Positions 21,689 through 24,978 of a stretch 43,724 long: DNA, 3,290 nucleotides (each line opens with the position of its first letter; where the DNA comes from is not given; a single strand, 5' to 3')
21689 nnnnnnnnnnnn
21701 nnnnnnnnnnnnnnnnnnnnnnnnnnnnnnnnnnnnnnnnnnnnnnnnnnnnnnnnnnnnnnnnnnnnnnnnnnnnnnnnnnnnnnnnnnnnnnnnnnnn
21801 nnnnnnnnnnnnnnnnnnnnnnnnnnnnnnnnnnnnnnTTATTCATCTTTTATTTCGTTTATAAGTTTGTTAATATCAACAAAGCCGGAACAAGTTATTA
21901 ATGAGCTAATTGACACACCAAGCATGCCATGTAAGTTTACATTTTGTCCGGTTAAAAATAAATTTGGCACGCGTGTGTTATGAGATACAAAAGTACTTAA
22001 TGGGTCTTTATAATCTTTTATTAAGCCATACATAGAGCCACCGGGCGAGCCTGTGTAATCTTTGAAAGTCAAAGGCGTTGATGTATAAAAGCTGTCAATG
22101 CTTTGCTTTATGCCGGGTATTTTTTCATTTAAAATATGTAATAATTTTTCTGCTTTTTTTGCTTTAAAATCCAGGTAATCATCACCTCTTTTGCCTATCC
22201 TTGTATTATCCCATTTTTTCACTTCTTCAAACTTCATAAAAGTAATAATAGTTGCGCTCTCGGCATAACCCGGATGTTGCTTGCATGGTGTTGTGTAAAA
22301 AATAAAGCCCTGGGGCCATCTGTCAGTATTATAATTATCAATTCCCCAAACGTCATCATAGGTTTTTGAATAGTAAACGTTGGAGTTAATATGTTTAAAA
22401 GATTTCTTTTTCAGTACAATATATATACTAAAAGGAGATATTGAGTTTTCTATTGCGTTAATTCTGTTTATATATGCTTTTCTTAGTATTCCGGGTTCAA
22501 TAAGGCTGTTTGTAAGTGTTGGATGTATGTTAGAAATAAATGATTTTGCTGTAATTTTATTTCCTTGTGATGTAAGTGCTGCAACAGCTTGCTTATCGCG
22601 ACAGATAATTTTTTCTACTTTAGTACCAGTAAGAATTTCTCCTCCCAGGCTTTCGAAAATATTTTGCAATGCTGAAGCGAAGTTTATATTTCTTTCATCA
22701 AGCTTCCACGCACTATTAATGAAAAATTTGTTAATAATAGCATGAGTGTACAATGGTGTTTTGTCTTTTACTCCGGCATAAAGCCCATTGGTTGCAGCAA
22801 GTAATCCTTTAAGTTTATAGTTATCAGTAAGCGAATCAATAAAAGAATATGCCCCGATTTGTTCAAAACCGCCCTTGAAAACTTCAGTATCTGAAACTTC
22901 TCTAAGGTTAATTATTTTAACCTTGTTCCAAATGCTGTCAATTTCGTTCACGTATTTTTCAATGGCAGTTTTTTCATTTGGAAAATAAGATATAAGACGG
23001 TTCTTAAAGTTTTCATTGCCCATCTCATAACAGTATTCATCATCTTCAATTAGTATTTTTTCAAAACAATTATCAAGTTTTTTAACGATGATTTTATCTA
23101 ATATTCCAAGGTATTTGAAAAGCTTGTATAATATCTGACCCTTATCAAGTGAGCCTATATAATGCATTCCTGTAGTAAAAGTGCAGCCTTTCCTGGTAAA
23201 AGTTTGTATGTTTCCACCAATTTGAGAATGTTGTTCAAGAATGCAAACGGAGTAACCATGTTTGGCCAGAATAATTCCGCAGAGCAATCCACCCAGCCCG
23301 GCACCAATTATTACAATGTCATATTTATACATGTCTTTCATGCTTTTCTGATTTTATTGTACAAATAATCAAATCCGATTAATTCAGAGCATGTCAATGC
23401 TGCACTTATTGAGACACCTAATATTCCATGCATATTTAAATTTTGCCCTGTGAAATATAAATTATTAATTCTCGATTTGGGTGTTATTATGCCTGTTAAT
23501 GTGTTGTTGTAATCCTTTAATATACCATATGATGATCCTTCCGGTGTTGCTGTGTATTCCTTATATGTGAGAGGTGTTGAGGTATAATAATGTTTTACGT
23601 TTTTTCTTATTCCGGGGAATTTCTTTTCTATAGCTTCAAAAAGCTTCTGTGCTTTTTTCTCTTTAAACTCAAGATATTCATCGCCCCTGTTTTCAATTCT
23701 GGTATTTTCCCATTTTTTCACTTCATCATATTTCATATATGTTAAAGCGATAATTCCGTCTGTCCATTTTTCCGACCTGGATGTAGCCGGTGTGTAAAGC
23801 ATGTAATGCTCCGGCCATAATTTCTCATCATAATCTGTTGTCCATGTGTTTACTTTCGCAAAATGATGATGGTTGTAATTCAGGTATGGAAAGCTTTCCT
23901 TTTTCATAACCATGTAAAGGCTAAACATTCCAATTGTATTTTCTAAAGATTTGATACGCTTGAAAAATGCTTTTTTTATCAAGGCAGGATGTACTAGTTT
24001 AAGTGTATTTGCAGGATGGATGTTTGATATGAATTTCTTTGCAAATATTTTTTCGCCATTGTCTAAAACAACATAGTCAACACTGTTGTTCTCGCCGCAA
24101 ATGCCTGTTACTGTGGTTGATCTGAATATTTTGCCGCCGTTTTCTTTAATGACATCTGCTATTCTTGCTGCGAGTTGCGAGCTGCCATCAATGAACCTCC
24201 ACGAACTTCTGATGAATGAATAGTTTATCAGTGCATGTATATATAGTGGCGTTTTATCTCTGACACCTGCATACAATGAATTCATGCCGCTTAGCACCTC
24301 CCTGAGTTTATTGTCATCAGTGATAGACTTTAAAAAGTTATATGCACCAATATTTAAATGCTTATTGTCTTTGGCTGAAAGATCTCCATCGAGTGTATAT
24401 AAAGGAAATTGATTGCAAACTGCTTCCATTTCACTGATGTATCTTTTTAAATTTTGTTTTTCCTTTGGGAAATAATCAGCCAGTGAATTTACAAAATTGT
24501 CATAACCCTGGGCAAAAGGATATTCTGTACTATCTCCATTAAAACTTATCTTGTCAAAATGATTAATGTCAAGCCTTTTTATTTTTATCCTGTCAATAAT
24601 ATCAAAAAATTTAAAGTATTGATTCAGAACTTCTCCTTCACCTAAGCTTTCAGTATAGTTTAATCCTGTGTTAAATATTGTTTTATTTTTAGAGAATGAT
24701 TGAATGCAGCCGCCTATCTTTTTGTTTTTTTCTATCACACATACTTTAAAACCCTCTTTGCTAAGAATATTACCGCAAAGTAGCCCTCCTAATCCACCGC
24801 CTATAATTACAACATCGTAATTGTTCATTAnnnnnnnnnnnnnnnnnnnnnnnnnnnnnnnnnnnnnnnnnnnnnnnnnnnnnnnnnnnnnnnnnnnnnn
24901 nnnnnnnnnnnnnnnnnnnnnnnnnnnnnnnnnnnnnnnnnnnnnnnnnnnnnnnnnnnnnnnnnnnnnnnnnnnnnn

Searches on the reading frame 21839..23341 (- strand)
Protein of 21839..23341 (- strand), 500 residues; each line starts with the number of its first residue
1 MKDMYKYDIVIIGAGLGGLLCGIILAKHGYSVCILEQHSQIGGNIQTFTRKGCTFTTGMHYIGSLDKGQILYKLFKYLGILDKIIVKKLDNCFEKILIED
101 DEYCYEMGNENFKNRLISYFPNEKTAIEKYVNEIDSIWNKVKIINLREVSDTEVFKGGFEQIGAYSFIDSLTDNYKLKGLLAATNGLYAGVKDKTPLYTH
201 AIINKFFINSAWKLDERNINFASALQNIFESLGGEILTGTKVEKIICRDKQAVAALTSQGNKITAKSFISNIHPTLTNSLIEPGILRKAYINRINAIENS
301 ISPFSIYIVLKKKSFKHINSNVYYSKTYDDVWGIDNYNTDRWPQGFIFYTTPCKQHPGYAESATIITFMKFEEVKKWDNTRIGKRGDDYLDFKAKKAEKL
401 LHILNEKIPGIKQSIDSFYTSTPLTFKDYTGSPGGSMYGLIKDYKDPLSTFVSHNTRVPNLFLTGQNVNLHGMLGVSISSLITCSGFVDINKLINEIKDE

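Call 6: search_protein_families(library=pfam, proteins=[window:21839-23341:-], max_evalue=0.001)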
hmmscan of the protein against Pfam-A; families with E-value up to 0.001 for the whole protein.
window:21839-23341:- (500 aa): 11 families
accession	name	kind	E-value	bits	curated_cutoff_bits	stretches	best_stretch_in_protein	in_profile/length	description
PF13450.12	NAD_binding_8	-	1.4e-16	61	21.9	1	11-78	1-68/68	NAD(P)-binding Rossmann-like domain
PF01593.30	Amino_oxidase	-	4.6e-12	46.4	19.8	1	16-299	1-278/443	Flavin containing amine oxidoreductase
PF01266.30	DAO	-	5e-10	39.9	27.9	1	8-43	1-37/353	FAD dependent oxidoreductase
PF01946.23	Thi4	-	5.1e-08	32.9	26.2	1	3-45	14-57/235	Thi4 family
PF00890.30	FAD_binding_2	-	1.5e-07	31.4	20.4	1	8-47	1-38/414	FAD binding domain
PF03486.20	HI0933_like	-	5.8e-07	29.7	50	1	8-57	2-51/244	HI0933-like protein Rossmann domain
PF07992.20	Pyr_redox_2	-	1.5e-06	28.3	26.1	1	7-56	1-43/291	Pyridine nucleotide-disulphide oxidoreductase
PF00070.33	Pyr_redox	-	9.2e-06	26.5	22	0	9-42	2-35/82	Pyridine nucleotide-disulphide oxidoreductase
PF01494.25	FAD_binding_3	-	1.4e-05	25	22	1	7-40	2-35/349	FAD binding domain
PF12831.13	FAD_oxidored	-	2.7e-05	24.1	27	1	8-45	1-38/416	FAD dependent oxidoreductase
PF13738.12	Pyr_redox_3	-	0.00013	21.7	30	1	10-58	1-49/305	Pyridine nucleotide-disulphide oxidoreductase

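Call 67: search_protein_families(library=ncbifam, proteins=[window:21839-23341:-], max_evalue=0.00001)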
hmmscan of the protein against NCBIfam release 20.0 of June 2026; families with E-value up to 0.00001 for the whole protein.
window:21839-23341:- (500 aa): 23 families
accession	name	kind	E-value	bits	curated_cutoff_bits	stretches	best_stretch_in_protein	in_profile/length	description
TIGR02733.1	desat_CrtD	equivalog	7.1e-35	120.6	549.7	2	210-486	223-487/492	C-3',4' desaturase CrtD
TIGR02730.1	carot_isom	equivalog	1.2e-25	90.3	586.9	2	222-481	232-482/493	carotenoid isomerase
TIGR02734.1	crtI_fam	subfamily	5.3e-20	71.6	238.1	2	9-137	1-128/504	phytoene desaturase family protein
NF058655.1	CrtID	equivalog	2.3e-17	63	640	1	9-351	1-350/478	bifunctional phytoene desaturase/3,4-desaturase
NF045637.1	carotdesatCrtDProt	equivalog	9.2e-17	60.7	580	2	9-57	1-49/485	1-hydroxycarotenoid 3,4-desaturase CrtD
NF045689.1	BCarotKetCrtO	equivalog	3.2e-15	55.7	1000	1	4-47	1-44/563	beta-carotene ketolase CrtO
NF005560.0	PRK07233.1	equivalog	2e-13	50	252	1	8-88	2-80/435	hypothetical protein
NF042421.1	hydcarot_desat_CrtD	equivalog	1.6e-10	40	500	1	9-146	4-139/487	1-hydroxycarotenoid 3,4-desaturase CrtD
TIGR03467.1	HpnE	equivalog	1.9e-09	37.3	283.05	1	9-60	1-54/430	hydroxysqualene dehydroxylase HpnE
TIGR00292.1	TIGR00292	equivalog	4.4e-08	32.7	148.3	1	3-45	18-60/254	sulfide-dependent adenosine diphosphate thiazole synthase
NF003585.0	PRK05249.1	equivalog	5.4e-08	31.9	465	1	2-45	2-45/464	Si-specific NAD(P)(+) transhydrogenase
TIGR00562.1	proto_IX_ox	equivalog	1e-07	31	97.85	1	7-86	3-82/470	protoporphyrinogen oxidase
NF005548.0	PRK07208.1-4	equivalog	1.6e-07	30.3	389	1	7-61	4-58/488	hypothetical protein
TIGR00031.1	UDP-GALP_mutase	equivalog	2.2e-07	30.2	303.75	1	6-47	1-42/378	UDP-galactopyranose mutase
NF005545.0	PRK07208.1-1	equivalog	4.8e-07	28.5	451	1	6-64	7-66/504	hypothetical protein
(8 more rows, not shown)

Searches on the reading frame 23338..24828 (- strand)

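Call 6: search_protein_families(library=pfam, proteins=[window:23338-24828:-], max_evalue=0.001)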
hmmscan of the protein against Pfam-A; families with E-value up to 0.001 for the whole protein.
window:23338-24828:- (496 aa): 12 families
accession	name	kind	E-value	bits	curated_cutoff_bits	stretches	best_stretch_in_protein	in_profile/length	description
PF13450.12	NAD_binding_8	-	2.2e-13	50.7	21.9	1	8-73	1-66/68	NAD(P)-binding Rossmann-like domain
PF01593.30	Amino_oxidase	-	1.4e-12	48.1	19.8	1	13-465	1-421/443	Flavin containing amine oxidoreductase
PF01266.30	DAO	-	3.4e-09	37.1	27.9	1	5-60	1-55/353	FAD dependent oxidoreductase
PF03486.20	HI0933_like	-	3e-07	30.6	50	1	5-42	2-39/244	HI0933-like protein Rossmann domain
PF00890.30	FAD_binding_2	-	8.2e-07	29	20.4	1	5-42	1-38/414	FAD binding domain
PF01946.23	Thi4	-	2.3e-06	27.5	26.2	1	3-42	17-57/235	Thi4 family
PF01494.25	FAD_binding_3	-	3.4e-06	27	22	1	4-37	2-35/349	FAD binding domain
PF07992.20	Pyr_redox_2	-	3.7e-06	27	26.1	1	4-43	1-42/291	Pyridine nucleotide-disulphide oxidoreductase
PF13738.12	Pyr_redox_3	-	1.6e-05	24.7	30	1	7-55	1-49/305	Pyridine nucleotide-disulphide oxidoreductase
PF12831.13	FAD_oxidored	-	3.1e-05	23.9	27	1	5-41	1-37/416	FAD dependent oxidoreductase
PF00070.33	Pyr_redox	-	0.00036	21.4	22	0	6-39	2-35/82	Pyridine nucleotide-disulphide oxidoreductase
PF05834.18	Lycopene_cycl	-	0.00052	19.6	23.4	0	5-37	1-35/380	Lycopene cyclase protein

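Call 67: search_protein_families(library=ncbifam, proteins=[window:23338-24828:-], max_evalue=0.00001)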
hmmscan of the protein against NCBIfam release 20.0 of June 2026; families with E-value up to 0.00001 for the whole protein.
window:23338-24828:- (496 aa): 19 families
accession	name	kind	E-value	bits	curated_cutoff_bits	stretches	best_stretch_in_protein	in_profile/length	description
TIGR02733.1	desat_CrtD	equivalog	4.1e-35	121.4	549.7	2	166-483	178-488/492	C-3',4' desaturase CrtD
TIGR02730.1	carot_isom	equivalog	4.2e-29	101.7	586.9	2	215-486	227-490/493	carotenoid isomerase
TIGR02734.1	crtI_fam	subfamily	3.7e-19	68.8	238.1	1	6-481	1-486/504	phytoene desaturase family protein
NF058655.1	CrtID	equivalog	7.6e-18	64.6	640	1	6-463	1-460/478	bifunctional phytoene desaturase/3,4-desaturase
NF045637.1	carotdesatCrtDProt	equivalog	3.1e-14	52.4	580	1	166-462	172-460/485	1-hydroxycarotenoid 3,4-desaturase CrtD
NF005560.0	PRK07233.1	equivalog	2.8e-13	49.5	252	1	5-49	2-46/435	hypothetical protein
NF042421.1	hydcarot_desat_CrtD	equivalog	9e-10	37.6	500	1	6-134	4-127/487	1-hydroxycarotenoid 3,4-desaturase CrtD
NF045689.1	BCarotKetCrtO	equivalog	2.9e-08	32.7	1000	1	1-41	1-41/563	beta-carotene ketolase CrtO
TIGR03467.1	HpnE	equivalog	4.7e-08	32.8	283.05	1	6-50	1-45/430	hydroxysqualene dehydroxylase HpnE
TIGR00292.1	TIGR00292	equivalog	2.5e-07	30.2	148.3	1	4-42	22-60/254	sulfide-dependent adenosine diphosphate thiazole synthase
TIGR02731.1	phytoene_desat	equivalog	6.6e-07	28.4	569.4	0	6-86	2-81/453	15-cis-phytoene desaturase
NF004945.0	PRK06292.2-3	equivalog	8.6e-07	28.2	494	1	1-43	1-43/457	dihydrolipoyl dehydrogenase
TIGR00275.1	TIGR00275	subfamily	2.5e-06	26.6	183.8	0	6-40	1-35/401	aminoacetone oxidase family FAD-binding enzyme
TIGR00562.1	proto_IX_ox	equivalog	2.6e-06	26.3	97.85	1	4-57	3-58/470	protoporphyrinogen oxidase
NF033460.1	glycerol3P_ox_II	equivalog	4.8e-06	26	460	0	3-56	1-52/361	type 2 glycerol-3-phosphate oxidase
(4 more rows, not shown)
